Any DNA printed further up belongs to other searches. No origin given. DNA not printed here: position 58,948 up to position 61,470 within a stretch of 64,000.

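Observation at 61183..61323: Bacterial-type LigA carries a C-terminal linker ending in a PIP-box-like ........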

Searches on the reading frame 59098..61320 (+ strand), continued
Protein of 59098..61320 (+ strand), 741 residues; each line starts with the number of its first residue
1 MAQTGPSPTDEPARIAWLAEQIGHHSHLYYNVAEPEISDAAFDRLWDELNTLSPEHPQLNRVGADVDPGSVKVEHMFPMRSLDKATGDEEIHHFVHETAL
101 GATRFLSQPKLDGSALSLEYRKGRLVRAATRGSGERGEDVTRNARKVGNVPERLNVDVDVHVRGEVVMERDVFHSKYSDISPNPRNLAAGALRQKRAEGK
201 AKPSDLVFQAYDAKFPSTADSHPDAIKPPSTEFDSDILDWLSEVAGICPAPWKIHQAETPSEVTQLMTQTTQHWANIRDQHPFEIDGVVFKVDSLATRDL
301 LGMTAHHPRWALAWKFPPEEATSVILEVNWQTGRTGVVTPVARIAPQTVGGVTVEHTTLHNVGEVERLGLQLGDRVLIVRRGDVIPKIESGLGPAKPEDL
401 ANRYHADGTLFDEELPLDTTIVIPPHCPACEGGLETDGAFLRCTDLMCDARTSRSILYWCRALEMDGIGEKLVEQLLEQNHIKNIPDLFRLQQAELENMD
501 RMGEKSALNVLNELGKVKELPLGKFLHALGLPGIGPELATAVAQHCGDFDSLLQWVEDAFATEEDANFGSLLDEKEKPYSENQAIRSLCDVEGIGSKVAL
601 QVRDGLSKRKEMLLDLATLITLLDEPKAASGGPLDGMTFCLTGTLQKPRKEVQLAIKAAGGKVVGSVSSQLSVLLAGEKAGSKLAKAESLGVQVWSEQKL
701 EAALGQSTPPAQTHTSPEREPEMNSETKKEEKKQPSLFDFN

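Call 37: find_homologous_proteins(query=P0122, max_evalue=1e-30)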
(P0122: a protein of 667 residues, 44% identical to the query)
Query P0122 (667 aa): 8000 proteins with E <= 1e-30 among 8000 candidates; the best 120 are listed.
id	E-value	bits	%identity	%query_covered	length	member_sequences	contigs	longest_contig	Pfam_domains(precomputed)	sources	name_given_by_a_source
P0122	0.0e+0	1444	100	100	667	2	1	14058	PF12826.14,PF03120.23,PF14520.13,PF01653.24,PF00533.34,PF22745.3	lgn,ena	-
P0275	0.0e+0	1276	89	100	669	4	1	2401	PF12826.14,PF03120.23,PF14520.13,PF01653.24,PF00533.34,PF22745.3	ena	-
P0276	1.3e-253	862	58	97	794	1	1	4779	PF12826.14,PF03120.23,PF14520.13,PF01653.24,PF00533.34,PF16589.13,PF22745.3,PF12738.14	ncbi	-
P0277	4.9e-215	734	53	94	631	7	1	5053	PF12826.14,PF03120.23,PF14520.13,PF01653.24,PF00533.34,PF22745.3,PF12738.14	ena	-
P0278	4.1e-163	563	45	96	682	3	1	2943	PF12826.14,PF03120.23,PF14520.13,PF01653.24,PF00533.34,PF00633.30,PF22745.3,PF12738.14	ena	-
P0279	4.5e-162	559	44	94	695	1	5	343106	PF12826.14,PF03120.23,PF14520.13,PF01653.24,PF00533.34,PF00633.30,PF22745.3,PF12738.14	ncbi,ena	-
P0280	2.9e-158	547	45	93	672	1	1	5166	PF12826.14,PF03120.23,PF14520.13,PF01653.24,PF00533.34,PF22745.3,PF12738.14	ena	-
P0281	4.6e-150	519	43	94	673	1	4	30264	PF12826.14,PF03120.23,PF14520.13,PF01653.24,PF00533.34,PF22745.3,PF12738.14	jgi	-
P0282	2.5e-142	494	43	93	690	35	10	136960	PF03120.23,PF14520.13,PF01653.24,PF00533.34,PF22745.3,PF12738.14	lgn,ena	-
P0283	5.5e-142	493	59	57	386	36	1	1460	PF03120.23,PF01653.24,PF22745.3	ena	-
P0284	2.9e-141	490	59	58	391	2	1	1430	PF03120.23,PF01653.24,PF22745.3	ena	-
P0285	1.9e-140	488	41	94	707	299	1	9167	PF12826.14,PF03120.23,PF14520.13,PF01653.24,PF00533.34,PF00633.30,PF22745.3,PF12738.14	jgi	-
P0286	1.0e-136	475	41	94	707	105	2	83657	PF12826.14,PF03120.23,PF14520.13,PF01653.24,PF00533.34,PF00633.30,PF22745.3,PF12738.14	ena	-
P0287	1.3e-132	462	42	94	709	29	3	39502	PF12826.14,PF03120.23,PF14520.13,PF01653.24,PF00533.34,PF22745.3,PF12738.14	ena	-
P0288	2.4e-130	454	43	93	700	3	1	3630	PF12826.14,PF03120.23,PF14520.13,PF01653.24,PF00533.34,PF03119.22,PF00633.30,PF22745.3,PF12738.14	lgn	-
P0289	1.5e-129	452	42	94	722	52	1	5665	PF03120.23,PF14520.13,PF01653.24,PF00533.34,PF22745.3,PF12738.14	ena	-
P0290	6.2e-128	446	43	93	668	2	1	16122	PF12826.14,PF03120.23,PF14520.13,PF01653.24,PF00533.34,PF03119.22,PF00633.30,PF22745.3,PF12738.14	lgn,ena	-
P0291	7.1e-128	446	42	93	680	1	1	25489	PF12826.14,PF03120.23,PF14520.13,PF01653.24,PF00533.34,PF03119.22,PF00633.30,PF22745.3,PF12738.14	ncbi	-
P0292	7.5e-127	443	41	94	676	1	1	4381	PF12826.14,PF03120.23,PF14520.13,PF01653.24,PF00533.34,PF03119.22,PF00633.30,PF22745.3,PF12738.14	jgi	-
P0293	1.0e-126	442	41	94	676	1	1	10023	PF12826.14,PF03120.23,PF14520.13,PF01653.24,PF00533.34,PF03119.22,PF00633.30,PF22745.3,PF12738.14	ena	-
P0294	1.4e-126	442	43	93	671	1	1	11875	PF12826.14,PF03120.23,PF14520.13,PF01653.24,PF00533.34,PF03119.22,PF00633.30,PF22745.3,PF12738.14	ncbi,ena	-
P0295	3.0e-126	441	42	94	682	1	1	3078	PF12826.14,PF03120.23,PF14520.13,PF01653.24,PF00533.34,PF03119.22,PF22745.3,PF12738.14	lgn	-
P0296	3.6e-126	440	41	94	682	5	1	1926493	PF12826.14,PF03120.23,PF14520.13,PF01653.24,PF00533.34,PF03119.22,PF00633.30,PF22745.3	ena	-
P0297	4.3e-126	440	41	93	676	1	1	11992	PF12826.14,PF03120.23,PF14520.13,PF01653.24,PF00533.34,PF03119.22,PF00633.30,PF22745.3,PF12738.14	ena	-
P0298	5.7e-126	440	40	94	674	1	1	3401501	PF12826.14,PF03120.23,PF14520.13,PF01653.24,PF00533.34,PF03119.22,PF00633.30,PF22745.3,PF12738.14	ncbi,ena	-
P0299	9.5e-126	439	43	94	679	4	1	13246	PF12826.14,PF03120.23,PF14520.13,PF01653.24,PF00533.34,PF03119.22,PF22745.3,PF12738.14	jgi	jgi:DNA ligase (NAD+)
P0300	1.8e-125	438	41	94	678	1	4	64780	PF12826.14,PF03120.23,PF14520.13,PF01653.24,PF00533.34,PF03119.22,PF00633.30,PF22745.3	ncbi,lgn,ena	-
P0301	3.4e-125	437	40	93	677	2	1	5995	PF12826.14,PF03120.23,PF14520.13,PF01653.24,PF00533.34,PF03119.22,PF22745.3,PF12738.14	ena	-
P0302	6.4e-125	436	40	94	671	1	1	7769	PF12826.14,PF03120.23,PF14520.13,PF01653.24,PF00533.34,PF22745.3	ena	-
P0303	1.3e-124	435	40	94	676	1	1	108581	PF12826.14,PF03120.23,PF14520.13,PF01653.24,PF00533.34,PF03119.22,PF00633.30,PF22745.3,PF12738.14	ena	-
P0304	1.4e-124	435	40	94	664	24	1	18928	PF12826.14,PF03120.23,PF14520.13,PF01653.24,PF00533.34,PF03119.22,PF22745.3,PF12738.14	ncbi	-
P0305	1.9e-124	435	40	94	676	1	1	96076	PF12826.14,PF03120.23,PF14520.13,PF01653.24,PF00533.34,PF03119.22,PF00633.30,PF22745.3,PF12738.14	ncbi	-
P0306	2.6e-124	434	41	95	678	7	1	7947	PF12826.14,PF03120.23,PF14520.13,PF01653.24,PF00533.34,PF03119.22,PF00633.30,PF22745.3,PF12738.14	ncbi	-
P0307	3.2e-124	434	41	94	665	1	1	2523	PF12826.14,PF03120.23,PF14520.13,PF01653.24,PF00533.34,PF03119.22,PF00633.30,PF22745.3,PF12738.14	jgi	-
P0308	4.3e-124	434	41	94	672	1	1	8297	PF12826.14,PF03120.23,PF14520.13,PF01653.24,PF00533.34,PF03119.22,PF00633.30,PF22745.3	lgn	-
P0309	4.3e-124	434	42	79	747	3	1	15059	PF12826.14,PF03120.23,PF14520.13,PF01653.24,PF00533.34,PF01367.26,PF03119.22,PF22745.3,PF12738.14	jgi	jgi:DNA ligase (NAD+)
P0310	5.2e-124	433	41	92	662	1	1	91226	PF12826.14,PF03120.23,PF14520.13,PF01653.24,PF00533.34,PF03119.22,PF16589.13,PF22745.3,PF12738.14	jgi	jgi:DNA ligase (NAD+)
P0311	7.9e-124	433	43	94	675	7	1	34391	PF12826.14,PF03120.23,PF14520.13,PF01653.24,PF00533.34,PF03119.22,PF22745.3,PF12738.14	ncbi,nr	ncbi:MAG TPA: NAD-dependent DNA ligase LigA [Chromatiaceae bacterium]|nr:NAD-dependent DNA ligase Li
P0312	1.0e-123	432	39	94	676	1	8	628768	PF12826.14,PF03120.23,PF14520.13,PF01653.24,PF00533.34,PF03119.22,PF00633.30,PF22745.3,PF12738.14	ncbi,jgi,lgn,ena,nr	ncbi:MAG: DNA ligase [Gammaproteobacteria bacterium]|nr:MAG: DNA ligase [Gammaproteobacteria bacteri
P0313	1.1e-123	432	42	94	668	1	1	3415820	PF12826.14,PF03120.23,PF14520.13,PF01653.24,PF00533.34,PF03119.22,PF00633.30,PF22745.3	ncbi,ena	-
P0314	1.6e-123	432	40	94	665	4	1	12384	PF12826.14,PF03120.23,PF14520.13,PF01653.24,PF00533.34,PF03119.22,PF22745.3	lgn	-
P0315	1.9e-123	432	42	79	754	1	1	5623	PF12826.14,PF03120.23,PF14520.13,PF01653.24,PF00533.34,PF03119.22,PF22745.3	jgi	jgi:DNA ligase (NAD+)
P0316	1.9e-123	431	40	93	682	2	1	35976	PF12826.14,PF03120.23,PF14520.13,PF01653.24,PF00533.34,PF03119.22,PF00633.30,PF22745.3,PF12738.14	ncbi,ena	-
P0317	2.4e-123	431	42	94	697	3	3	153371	PF12826.14,PF03120.23,PF14520.13,PF01653.24,PF00533.34,PF03119.22,PF00633.30,PF22745.3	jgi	-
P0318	2.5e-123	431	41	92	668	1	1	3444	PF12826.14,PF03120.23,PF14520.13,PF01653.24,PF00533.34,PF03119.22,PF22745.3,PF12738.14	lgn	-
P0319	3.5e-123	431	41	95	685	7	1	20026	PF12826.14,PF03120.23,PF14520.13,PF01653.24,PF00533.34,PF03119.22,PF00633.30,PF22745.3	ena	-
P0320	4.3e-123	430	40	94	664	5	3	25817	PF12826.14,PF03120.23,PF14520.13,PF01653.24,PF00533.34,PF03119.22,PF22745.3,PF12738.14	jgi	jgi:DNA ligase (NAD+)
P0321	4.5e-123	430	42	92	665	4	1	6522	PF12826.14,PF03120.23,PF14520.13,PF01653.24,PF00533.34,PF03119.22,PF22745.3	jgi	jgi:DNA ligase (NAD+)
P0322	5.0e-123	430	40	94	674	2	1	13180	PF12826.14,PF03120.23,PF14520.13,PF01653.24,PF00533.34,PF03119.22,PF00633.30,PF22745.3,PF12738.14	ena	-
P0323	5.8e-123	430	39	92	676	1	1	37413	PF12826.14,PF03120.23,PF14520.13,PF01653.24,PF00533.34,PF03119.22,PF00633.30,PF22745.3,PF12738.14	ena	-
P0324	6.2e-123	430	40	93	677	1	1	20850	PF12826.14,PF03120.23,PF14520.13,PF01653.24,PF00533.34,PF03119.22,PF22745.3,PF12738.14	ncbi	-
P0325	8.7e-123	429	40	94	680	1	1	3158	PF12826.14,PF03120.23,PF14520.13,PF01653.24,PF00533.34,PF03119.22,PF00633.30,PF22745.3,PF12738.14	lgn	-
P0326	1.3e-122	429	40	95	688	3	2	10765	PF12826.14,PF03120.23,PF14520.13,PF01653.24,PF00533.34,PF03119.22,PF00633.30,PF22745.3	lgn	-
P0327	1.5e-122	429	41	93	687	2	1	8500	PF12826.14,PF03120.23,PF14520.13,PF01653.24,PF00533.34,PF22745.3,PF12738.14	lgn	-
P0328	1.5e-122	429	39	93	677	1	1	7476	PF12826.14,PF03120.23,PF14520.13,PF01653.24,PF14716.14,PF00533.34,PF03119.22,PF00633.30,PF22745.3,PF12738.14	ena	-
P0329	1.5e-122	429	40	92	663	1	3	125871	PF12826.14,PF03120.23,PF14520.13,PF01653.24,PF00533.34,PF03119.22,PF00633.30,PF22745.3,PF12738.14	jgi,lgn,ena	-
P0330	1.8e-122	428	40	94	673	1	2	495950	PF12826.14,PF03120.23,PF14520.13,PF01653.24,PF00533.34,PF03119.22,PF22745.3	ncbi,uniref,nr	ncbi:NAD-dependent DNA ligase LigA [Lacimicrobium alkaliphilum]|uniref:DNA ligase n=1 Tax=Lacimicrob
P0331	2.2e-122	428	40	95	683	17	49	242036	PF12826.14,PF03120.23,PF14520.13,PF01653.24,PF00533.34,PF03119.22,PF00633.30,PF22745.3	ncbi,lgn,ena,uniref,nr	ncbi:NAD-dependent DNA ligase LigA [Limnochorda sp.]|uniref:NAD-dependent DNA ligase LigA n=1 Tax=Li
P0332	2.9e-122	428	39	94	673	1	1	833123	PF12826.14,PF03120.23,PF14520.13,PF01653.24,PF00533.34,PF03119.22,PF22745.3,PF12738.14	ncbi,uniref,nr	ncbi:NAD-dependent DNA ligase LigA [Lacimicrobium sp. SS2-24]|uniref:NAD-dependent DNA ligase LigA n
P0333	3.0e-122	428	39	93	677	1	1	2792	PF12826.14,PF03120.23,PF14520.13,PF01653.24,PF14716.14,PF00533.34,PF03119.22,PF00633.30,PF22745.3,PF12738.14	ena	-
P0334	3.2e-122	427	40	94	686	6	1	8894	PF12826.14,PF03120.23,PF14520.13,PF01653.24,PF00533.34,PF03119.22,PF22745.3,PF12738.14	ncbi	-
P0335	3.6e-122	427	41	92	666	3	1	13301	PF12826.14,PF03120.23,PF14520.13,PF01653.24,PF00533.34,PF00633.30,PF22745.3,PF12738.14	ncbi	-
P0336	3.9e-122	427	40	94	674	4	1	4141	PF12826.14,PF03120.23,PF14520.13,PF01653.24,PF00533.34,PF03119.22,PF00633.30,PF22745.3,PF12738.14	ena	-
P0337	4.0e-122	427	39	94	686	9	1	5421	PF12826.14,PF03120.23,PF14520.13,PF01653.24,PF00533.34,PF03119.22,PF00633.30,PF22745.3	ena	-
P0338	4.5e-122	427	40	93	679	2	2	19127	PF12826.14,PF03120.23,PF14520.13,PF01653.24,PF00533.34,PF03119.22,PF00633.30,PF22745.3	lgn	-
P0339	4.6e-122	427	40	94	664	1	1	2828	PF12826.14,PF03120.23,PF14520.13,PF01653.24,PF00533.34,PF03119.22,PF22745.3,PF12738.14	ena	-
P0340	5.6e-122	427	40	95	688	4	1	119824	PF12826.14,PF03120.23,PF14520.13,PF01653.24,PF00533.34,PF03119.22,PF00633.30,PF22745.3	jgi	jgi:DNA ligase (NAD+)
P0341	6.7e-122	426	40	95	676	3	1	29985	PF12826.14,PF03120.23,PF14520.13,PF01653.24,PF00533.34,PF03119.22,PF00633.30,PF22745.3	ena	-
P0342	6.7e-122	426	39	93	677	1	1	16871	PF12826.14,PF03120.23,PF14520.13,PF01653.24,PF14716.14,PF00533.34,PF03119.22,PF00633.30,PF22745.3,PF12738.14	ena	-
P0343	6.8e-122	426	39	93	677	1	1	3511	PF12826.14,PF03120.23,PF14520.13,PF01653.24,PF14716.14,PF00533.34,PF03119.22,PF00633.30,PF22745.3,PF12738.14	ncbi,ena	-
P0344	6.9e-122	426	41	93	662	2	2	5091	PF12826.14,PF03120.23,PF14520.13,PF01653.24,PF00533.34,PF03119.22,PF22745.3,PF12738.14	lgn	-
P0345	7.2e-122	426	42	95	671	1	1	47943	PF12826.14,PF03120.23,PF14520.13,PF01653.24,PF00533.34,PF03119.22,PF00633.30,PF22745.3,PF12738.14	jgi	jgi:DNA ligase (NAD+)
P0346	7.6e-122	426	42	95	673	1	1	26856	PF12826.14,PF03120.23,PF14520.13,PF01653.24,PF00533.34,PF03119.22,PF22745.3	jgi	jgi:DNA ligase (NAD+)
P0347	7.7e-122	426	42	95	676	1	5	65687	PF12826.14,PF03120.23,PF14520.13,PF01653.24,PF00533.34,PF03119.22,PF00633.30,PF22745.3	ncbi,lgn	ncbi:MAG: NAD-dependent DNA ligase LigA [Gammaproteobacteria bacterium]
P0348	8.0e-122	426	41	94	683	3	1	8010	PF12826.14,PF03120.23,PF14520.13,PF01653.24,PF00533.34,PF03119.22,PF22745.3,PF12738.14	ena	-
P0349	8.2e-122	426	39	93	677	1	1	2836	PF12826.14,PF03120.23,PF14520.13,PF01653.24,PF14716.14,PF00533.34,PF03119.22,PF00633.30,PF22745.3,PF12738.14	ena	-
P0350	8.3e-122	426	39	93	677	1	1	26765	PF12826.14,PF03120.23,PF14520.13,PF01653.24,PF14716.14,PF00533.34,PF03119.22,PF00633.30,PF22745.3,PF12738.14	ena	-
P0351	8.9e-122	426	41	93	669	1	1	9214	PF12826.14,PF03120.23,PF14520.13,PF01653.24,PF00533.34,PF03119.22,PF22745.3,PF12738.14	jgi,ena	-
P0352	9.1e-122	426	38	94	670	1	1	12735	PF12826.14,PF03120.23,PF14520.13,PF01653.24,PF00533.34,PF03119.22,PF00633.30,PF22745.3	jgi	-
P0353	9.3e-122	426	39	93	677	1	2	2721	PF12826.14,PF03120.23,PF14520.13,PF01653.24,PF14716.14,PF00533.34,PF03119.22,PF00633.30,PF22745.3,PF12738.14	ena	-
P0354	9.3e-122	426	39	93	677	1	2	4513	PF12826.14,PF03120.23,PF14520.13,PF01653.24,PF14716.14,PF00533.34,PF03119.22,PF00633.30,PF22745.3,PF12738.14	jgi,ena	-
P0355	1.1e-121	426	39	93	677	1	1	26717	PF12826.14,PF03120.23,PF14520.13,PF01653.24,PF14716.14,PF00533.34,PF03119.22,PF00633.30,PF22745.3,PF12738.14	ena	-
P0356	1.3e-121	425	39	93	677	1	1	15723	PF12826.14,PF03120.23,PF14520.13,PF01653.24,PF14716.14,PF00533.34,PF03119.22,PF00633.30,PF22745.3,PF12738.14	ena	-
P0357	1.3e-121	425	39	93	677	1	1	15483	PF12826.14,PF03120.23,PF14520.13,PF01653.24,PF14716.14,PF00533.34,PF03119.22,PF00633.30,PF22745.3,PF12738.14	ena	-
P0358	1.3e-121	425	39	93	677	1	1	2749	PF12826.14,PF03120.23,PF14520.13,PF01653.24,PF14716.14,PF00533.34,PF03119.22,PF00633.30,PF22745.3,PF12738.14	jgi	-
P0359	1.3e-121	425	40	94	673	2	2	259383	PF12826.14,PF03120.23,PF14520.13,PF01653.24,PF00533.34,PF03119.22,PF00633.30,PF22745.3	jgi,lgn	jgi:DNA ligase (NAD+)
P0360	1.3e-121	425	40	98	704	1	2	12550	PF12826.14,PF03120.23,PF14520.13,PF01653.24,PF00533.34,PF03119.22,PF22745.3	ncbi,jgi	jgi:DNA ligase (NAD+)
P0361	1.4e-121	425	41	95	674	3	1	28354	PF12826.14,PF03120.23,PF14520.13,PF01653.24,PF00533.34,PF03119.22,PF00633.30,PF22745.3,PF12738.14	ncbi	ncbi:MAG: NAD-dependent DNA ligase LigA [Gammaproteobacteria bacterium SHHR-1]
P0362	1.5e-121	425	39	94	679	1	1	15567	PF12826.14,PF03120.23,PF14520.13,PF01653.24,PF00533.34,PF03119.22,PF00633.30,PF22745.3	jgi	jgi:DNA ligase (NAD+)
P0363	1.6e-121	425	41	93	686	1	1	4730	PF12826.14,PF03120.23,PF14520.13,PF01653.24,PF00533.34,PF03119.22,PF00633.30,PF22745.3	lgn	-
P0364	2.2e-121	425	39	93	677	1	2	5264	PF12826.14,PF03120.23,PF14520.13,PF01653.24,PF14716.14,PF00533.34,PF03119.22,PF00633.30,PF22745.3,PF12738.14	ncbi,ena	-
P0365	2.8e-121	424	41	92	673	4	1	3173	PF12826.14,PF03120.23,PF14520.13,PF01653.24,PF00533.34,PF03119.22,PF22745.3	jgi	jgi:DNA ligase (NAD+)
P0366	3.0e-121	424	39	93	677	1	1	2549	PF12826.14,PF03120.23,PF14520.13,PF01653.24,PF14716.14,PF00533.34,PF03119.22,PF00633.30,PF22745.3,PF12738.14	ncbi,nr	ncbi:NAD-dependent DNA ligase LigA [bacterium]|nr:NAD-dependent DNA ligase LigA [bacterium]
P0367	3.0e-121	424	39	93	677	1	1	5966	PF12826.14,PF03120.23,PF14520.13,PF01653.24,PF14716.14,PF00533.34,PF03119.22,PF00633.30,PF22745.3,PF12738.14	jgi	-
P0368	3.4e-121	424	41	94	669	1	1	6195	PF12826.14,PF03120.23,PF14520.13,PF01653.24,PF00533.34,PF03119.22,PF22745.3,PF12738.14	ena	-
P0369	3.6e-121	424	42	95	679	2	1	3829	PF12826.14,PF03120.23,PF14520.13,PF01653.24,PF00533.34,PF03119.22,PF22745.3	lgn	-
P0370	3.7e-121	424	41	93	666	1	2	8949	PF12826.14,PF03120.23,PF14520.13,PF01653.24,PF00533.34,PF00633.30,PF22745.3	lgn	-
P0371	4.1e-121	424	39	93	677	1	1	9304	PF12826.14,PF03120.23,PF14520.13,PF01653.24,PF14716.14,PF00533.34,PF03119.22,PF00633.30,PF22745.3,PF12738.14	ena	-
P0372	4.1e-121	424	42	94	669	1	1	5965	PF12826.14,PF03120.23,PF14520.13,PF01653.24,PF00533.34,PF03119.22,PF00633.30,PF22745.3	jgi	jgi:DNA ligase (NAD+)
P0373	4.4e-121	424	43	92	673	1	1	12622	PF12826.14,PF03120.23,PF14520.13,PF01653.24,PF00533.34,PF03119.22,PF22745.3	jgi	-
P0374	4.5e-121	424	41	94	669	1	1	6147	PF12826.14,PF03120.23,PF14520.13,PF01653.24,PF00533.34,PF03119.22,PF22745.3,PF12738.14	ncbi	-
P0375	5.1e-121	423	39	93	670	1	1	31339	PF12826.14,PF03120.23,PF14520.13,PF01653.24,PF00533.34,PF03119.22,PF22745.3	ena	-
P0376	6.3e-121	423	39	92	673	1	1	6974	PF12826.14,PF03120.23,PF14520.13,PF01653.24,PF00533.34,PF03119.22,PF00633.30,PF22745.3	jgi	-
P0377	6.4e-121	423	41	94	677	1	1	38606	PF12826.14,PF03120.23,PF14520.13,PF01653.24,PF00533.34,PF03119.22,PF00633.30,PF22745.3,PF12738.14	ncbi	-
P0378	6.6e-121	423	40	95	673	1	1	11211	PF12826.14,PF03120.23,PF14520.13,PF01653.24,PF00533.34,PF03119.22,PF22745.3,PF12738.14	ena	-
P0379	6.9e-121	423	41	93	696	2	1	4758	PF12826.14,PF03120.23,PF14520.13,PF01653.24,PF00533.34,PF03119.22,PF00633.30,PF22745.3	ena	-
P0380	7.7e-121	423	42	94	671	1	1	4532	PF12826.14,PF03120.23,PF14520.13,PF01653.24,PF00533.34,PF03119.22,PF22745.3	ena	-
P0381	7.9e-121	423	39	92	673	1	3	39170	PF12826.14,PF03120.23,PF14520.13,PF01653.24,PF00533.34,PF03119.22,PF00633.30,PF22745.3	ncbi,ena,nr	ncbi:MAG: DNA ligase (NAD(+)) LigA [Chloroflexi bacterium]|nr:MAG: DNA ligase (NAD(+)) LigA [Chlorof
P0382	8.5e-121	423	41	79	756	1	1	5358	PF12826.14,PF03120.23,PF14520.13,PF01653.24,PF00533.34,PF03119.22,PF00633.30,PF22745.3,PF12738.14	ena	-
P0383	9.9e-121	423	40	93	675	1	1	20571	PF12826.14,PF03120.23,PF14520.13,PF01653.24,PF00533.34,PF03119.22,PF00633.30,PF22745.3,PF12738.14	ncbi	-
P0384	1.0e-120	422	40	99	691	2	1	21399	PF12826.14,PF03120.23,PF14520.13,PF01653.24,PF00533.34,PF03119.22,PF00633.30,PF22745.3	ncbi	ncbi:MAG: NAD-dependent DNA ligase LigA [Thermochromatium sp.]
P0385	1.1e-120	422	39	92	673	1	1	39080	PF12826.14,PF03120.23,PF14520.13,PF01653.24,PF00533.34,PF03119.22,PF00633.30,PF22745.3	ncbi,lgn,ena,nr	ncbi:MAG: DNA ligase (NAD(+)) LigA [Chloroflexi bacterium]|nr:MAG: DNA ligase (NAD(+)) LigA [Chlorof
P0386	1.2e-120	422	41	78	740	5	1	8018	PF12826.14,PF03120.23,PF14520.13,PF01653.24,PF00533.34,PF03119.22,PF22745.3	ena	-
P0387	1.2e-120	422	39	92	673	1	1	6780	PF12826.14,PF03120.23,PF14520.13,PF01653.24,PF00533.34,PF03119.22,PF00633.30,PF22745.3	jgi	-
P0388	1.2e-120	422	42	93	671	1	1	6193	PF12826.14,PF03120.23,PF14520.13,PF01653.24,PF00533.34,PF03119.22,PF22745.3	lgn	-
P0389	1.4e-120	422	41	78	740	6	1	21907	PF12826.14,PF03120.23,PF14520.13,PF01653.24,PF00533.34,PF03119.22,PF22745.3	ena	-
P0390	1.6e-120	422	41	95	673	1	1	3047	PF12826.14,PF03120.23,PF14520.13,PF01653.24,PF00533.34,PF03119.22,PF22745.3,PF12738.14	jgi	-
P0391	1.6e-120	422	39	96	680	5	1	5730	PF12826.14,PF03120.23,PF14520.13,PF01653.24,PF00533.34,PF01367.26,PF03119.22,PF00633.30,PF22745.3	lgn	-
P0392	1.8e-120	422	40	95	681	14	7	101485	PF12826.14,PF03120.23,PF14520.13,PF01653.24,PF00533.34,PF03119.22,PF22745.3,PF12738.14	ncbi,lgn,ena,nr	ncbi:MAG: NAD-dependent DNA ligase LigA [Pseudomonadales bacterium]|nr:NAD-dependent DNA ligase LigA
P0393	2.0e-120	422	41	93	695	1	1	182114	PF12826.14,PF03120.23,PF14520.13,PF01653.24,PF00533.34,PF03119.22,PF00633.30,PF22745.3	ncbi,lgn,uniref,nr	ncbi:NAD-dependent DNA ligase LigA [Allochromatium vinosum]|uniref:NAD-dependent DNA ligase LigA n=1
